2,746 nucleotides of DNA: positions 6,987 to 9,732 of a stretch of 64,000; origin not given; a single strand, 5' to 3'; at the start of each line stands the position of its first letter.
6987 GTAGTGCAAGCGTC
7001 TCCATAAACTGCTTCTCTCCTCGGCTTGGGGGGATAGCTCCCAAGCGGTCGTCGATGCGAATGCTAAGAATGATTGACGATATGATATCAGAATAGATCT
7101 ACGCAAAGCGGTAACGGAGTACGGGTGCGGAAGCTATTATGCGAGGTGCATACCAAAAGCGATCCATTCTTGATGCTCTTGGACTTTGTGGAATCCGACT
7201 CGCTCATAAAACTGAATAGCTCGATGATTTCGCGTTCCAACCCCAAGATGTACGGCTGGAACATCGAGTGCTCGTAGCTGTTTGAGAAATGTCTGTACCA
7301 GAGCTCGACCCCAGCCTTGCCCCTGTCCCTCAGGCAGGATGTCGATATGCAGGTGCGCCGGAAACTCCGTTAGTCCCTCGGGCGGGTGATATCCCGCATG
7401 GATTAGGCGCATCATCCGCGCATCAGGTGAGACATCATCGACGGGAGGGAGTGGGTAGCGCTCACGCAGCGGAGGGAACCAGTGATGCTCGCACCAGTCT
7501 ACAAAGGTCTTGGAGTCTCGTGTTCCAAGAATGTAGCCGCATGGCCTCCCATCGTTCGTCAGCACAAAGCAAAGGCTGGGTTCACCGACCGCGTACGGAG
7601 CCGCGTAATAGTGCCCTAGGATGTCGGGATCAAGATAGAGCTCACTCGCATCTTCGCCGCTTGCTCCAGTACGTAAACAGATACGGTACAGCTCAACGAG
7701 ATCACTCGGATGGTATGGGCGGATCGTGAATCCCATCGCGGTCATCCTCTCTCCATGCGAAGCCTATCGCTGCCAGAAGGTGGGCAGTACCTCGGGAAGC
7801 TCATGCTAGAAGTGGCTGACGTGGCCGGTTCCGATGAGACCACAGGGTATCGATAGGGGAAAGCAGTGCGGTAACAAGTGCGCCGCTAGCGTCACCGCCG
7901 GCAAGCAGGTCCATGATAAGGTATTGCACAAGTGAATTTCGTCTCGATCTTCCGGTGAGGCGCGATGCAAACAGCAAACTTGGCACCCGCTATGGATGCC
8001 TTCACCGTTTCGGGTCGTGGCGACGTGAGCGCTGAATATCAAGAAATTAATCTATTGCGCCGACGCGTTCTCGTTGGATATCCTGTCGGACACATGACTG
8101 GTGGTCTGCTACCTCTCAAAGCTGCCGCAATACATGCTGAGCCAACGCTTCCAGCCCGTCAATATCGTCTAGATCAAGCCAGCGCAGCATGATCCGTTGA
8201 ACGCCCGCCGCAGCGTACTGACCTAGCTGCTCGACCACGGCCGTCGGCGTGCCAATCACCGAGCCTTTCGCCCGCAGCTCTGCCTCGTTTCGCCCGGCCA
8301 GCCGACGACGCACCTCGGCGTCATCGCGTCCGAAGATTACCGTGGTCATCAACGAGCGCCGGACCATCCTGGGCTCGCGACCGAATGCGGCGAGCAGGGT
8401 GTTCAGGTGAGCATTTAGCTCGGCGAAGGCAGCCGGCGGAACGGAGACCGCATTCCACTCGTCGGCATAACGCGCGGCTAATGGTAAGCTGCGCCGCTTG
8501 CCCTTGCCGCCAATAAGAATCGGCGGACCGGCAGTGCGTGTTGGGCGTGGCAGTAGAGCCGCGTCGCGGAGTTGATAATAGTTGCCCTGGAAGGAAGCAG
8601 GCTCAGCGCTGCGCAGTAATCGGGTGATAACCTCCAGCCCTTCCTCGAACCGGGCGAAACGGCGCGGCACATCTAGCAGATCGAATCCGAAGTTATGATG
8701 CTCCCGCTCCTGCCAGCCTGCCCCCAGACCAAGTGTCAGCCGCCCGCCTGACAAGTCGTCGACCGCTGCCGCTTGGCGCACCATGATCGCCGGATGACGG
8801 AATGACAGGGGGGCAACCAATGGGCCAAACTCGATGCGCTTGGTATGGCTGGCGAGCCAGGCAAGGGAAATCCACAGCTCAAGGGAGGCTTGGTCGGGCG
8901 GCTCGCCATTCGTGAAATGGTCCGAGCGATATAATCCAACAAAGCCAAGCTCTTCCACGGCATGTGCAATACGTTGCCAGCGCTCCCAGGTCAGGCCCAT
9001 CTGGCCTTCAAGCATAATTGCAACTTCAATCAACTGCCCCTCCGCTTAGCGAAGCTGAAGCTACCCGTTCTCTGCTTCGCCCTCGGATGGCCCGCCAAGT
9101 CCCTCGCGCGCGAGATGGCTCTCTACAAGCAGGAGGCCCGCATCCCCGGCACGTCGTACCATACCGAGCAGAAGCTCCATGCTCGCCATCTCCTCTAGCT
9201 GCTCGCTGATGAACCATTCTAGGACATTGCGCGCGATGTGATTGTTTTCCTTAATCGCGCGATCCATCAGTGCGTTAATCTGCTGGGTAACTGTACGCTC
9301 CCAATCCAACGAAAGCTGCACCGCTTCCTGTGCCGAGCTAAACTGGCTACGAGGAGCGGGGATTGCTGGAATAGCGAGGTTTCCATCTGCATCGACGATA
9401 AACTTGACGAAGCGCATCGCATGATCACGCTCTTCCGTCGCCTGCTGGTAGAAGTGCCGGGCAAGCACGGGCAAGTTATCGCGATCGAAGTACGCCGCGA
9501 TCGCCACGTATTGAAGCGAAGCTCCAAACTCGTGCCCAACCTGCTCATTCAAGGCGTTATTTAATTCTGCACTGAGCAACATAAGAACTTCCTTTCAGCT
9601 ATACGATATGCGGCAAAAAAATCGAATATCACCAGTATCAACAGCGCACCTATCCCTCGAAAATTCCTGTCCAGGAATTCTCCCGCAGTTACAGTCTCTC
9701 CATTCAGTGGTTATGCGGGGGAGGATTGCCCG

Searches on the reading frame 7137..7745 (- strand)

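Call 21: search_protein_families(library=pfam, proteins=[window:7137-7745:-], max_evalue=0.001)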
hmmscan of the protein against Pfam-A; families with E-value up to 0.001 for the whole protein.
window:7137-7745:- (202 aa): 5 families
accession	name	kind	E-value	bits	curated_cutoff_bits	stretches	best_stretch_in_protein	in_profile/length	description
PF00583.31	Acetyltransf_1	-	4.2e-12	46.8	20.7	1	131-185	61-116/116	Acetyltransferase (GNAT) family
PF13508.13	Acetyltransf_7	-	9.5e-10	39.2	27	1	132-186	30-83/84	Acetyltransferase (GNAT) domain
PF08445.16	FR47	-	6.2e-08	33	22.1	1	134-195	27-86/86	FR47-like protein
PF13673.13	Acetyltransf_10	-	3.7e-07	30.6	23.6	1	136-193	59-115/128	Acetyltransferase (GNAT) domain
PF13523.12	Acetyltransf_8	-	0.00035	20.6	27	0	138-192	89-144/145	Acetyltransferase (GNAT) domain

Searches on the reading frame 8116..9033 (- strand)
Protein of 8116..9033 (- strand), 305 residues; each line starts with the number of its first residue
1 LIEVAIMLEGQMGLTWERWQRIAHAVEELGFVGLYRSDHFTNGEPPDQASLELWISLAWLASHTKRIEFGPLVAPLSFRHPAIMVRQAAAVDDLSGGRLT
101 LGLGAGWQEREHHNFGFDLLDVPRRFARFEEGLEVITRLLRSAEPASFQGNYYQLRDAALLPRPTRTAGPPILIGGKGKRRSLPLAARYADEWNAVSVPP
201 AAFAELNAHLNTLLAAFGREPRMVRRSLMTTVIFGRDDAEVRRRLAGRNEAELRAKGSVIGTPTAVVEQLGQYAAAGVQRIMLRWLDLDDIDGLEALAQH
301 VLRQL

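Call 22: search_protein_families(library=pfam, proteins=[window:8116-9033:-], max_evalue=0.001)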
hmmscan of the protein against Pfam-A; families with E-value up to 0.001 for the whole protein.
window:8116-9033:- (305 aa): 1 family
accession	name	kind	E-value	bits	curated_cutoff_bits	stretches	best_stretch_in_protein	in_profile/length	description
PF00296.26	Bac_luciferase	-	1.4e-50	172.9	27.9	1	14-245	20-241/314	Luciferase-like monooxygenase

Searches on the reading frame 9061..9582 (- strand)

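Call 21: search_protein_families(library=pfam, proteins=[window:9061-9582:-], max_evalue=0.001)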
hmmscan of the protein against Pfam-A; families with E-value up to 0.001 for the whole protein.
window:9061-9582:- (173 aa): 2 families
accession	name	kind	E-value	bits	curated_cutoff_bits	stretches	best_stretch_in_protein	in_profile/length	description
PF00210.30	Ferritin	-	5.4e-34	117.6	24.5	1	9-144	2-141/142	Ferritin-like domain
PF02915.23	Rubrerythrin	-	9.2e-07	29.8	22.8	1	13-124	5-122/137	Rubrerythrin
